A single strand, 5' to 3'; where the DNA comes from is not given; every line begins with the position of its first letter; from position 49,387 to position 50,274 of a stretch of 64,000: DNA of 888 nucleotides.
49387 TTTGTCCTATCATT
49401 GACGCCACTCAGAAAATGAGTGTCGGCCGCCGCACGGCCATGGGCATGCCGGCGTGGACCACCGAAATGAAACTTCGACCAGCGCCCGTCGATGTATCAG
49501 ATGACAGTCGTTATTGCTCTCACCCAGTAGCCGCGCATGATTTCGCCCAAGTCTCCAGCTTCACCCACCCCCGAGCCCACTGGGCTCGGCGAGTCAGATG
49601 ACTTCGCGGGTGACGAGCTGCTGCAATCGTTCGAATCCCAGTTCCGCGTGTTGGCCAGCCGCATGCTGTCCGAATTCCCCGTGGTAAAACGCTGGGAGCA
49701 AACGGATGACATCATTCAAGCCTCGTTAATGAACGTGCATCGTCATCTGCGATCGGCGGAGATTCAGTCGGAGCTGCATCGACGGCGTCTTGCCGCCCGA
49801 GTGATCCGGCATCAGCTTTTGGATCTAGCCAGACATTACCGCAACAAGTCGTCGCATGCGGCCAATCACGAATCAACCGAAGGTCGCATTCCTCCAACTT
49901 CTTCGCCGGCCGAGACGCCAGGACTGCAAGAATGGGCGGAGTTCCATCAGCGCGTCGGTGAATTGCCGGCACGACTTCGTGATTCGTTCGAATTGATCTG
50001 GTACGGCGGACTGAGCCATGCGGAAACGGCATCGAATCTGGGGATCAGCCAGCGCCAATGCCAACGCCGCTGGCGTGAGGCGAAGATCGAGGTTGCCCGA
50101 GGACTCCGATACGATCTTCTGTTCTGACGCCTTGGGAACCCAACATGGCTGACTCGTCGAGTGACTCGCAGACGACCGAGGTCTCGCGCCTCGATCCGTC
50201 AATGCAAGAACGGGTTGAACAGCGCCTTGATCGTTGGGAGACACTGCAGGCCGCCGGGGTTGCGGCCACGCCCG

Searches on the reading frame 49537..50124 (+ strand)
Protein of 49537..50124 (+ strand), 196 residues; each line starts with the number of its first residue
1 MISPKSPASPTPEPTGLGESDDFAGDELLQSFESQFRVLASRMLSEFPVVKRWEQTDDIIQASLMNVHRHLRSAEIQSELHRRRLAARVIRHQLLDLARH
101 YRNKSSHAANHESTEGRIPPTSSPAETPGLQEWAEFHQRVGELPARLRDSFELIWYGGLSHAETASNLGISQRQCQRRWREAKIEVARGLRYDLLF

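Call 75: search_protein_families(library=pfam, proteins=[window:49537-50124:+], max_evalue=0.001)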
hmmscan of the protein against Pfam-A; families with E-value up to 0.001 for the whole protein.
window:49537-50124:+ (196 aa): 3 families
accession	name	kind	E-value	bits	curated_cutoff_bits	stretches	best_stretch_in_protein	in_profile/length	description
PF07638.17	Sigma70_ECF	-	4.4e-09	36.9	21.1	1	20-187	14-180/185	ECF sigma factor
PF08281.18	Sigma70_r4_2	-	1.8e-07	31.1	25.7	1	135-182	3-50/54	Sigma-70, region 4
PF04545.22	Sigma70_r4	-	7.1e-05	22.7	24.1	1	142-174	4-36/50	Sigma-70, region 4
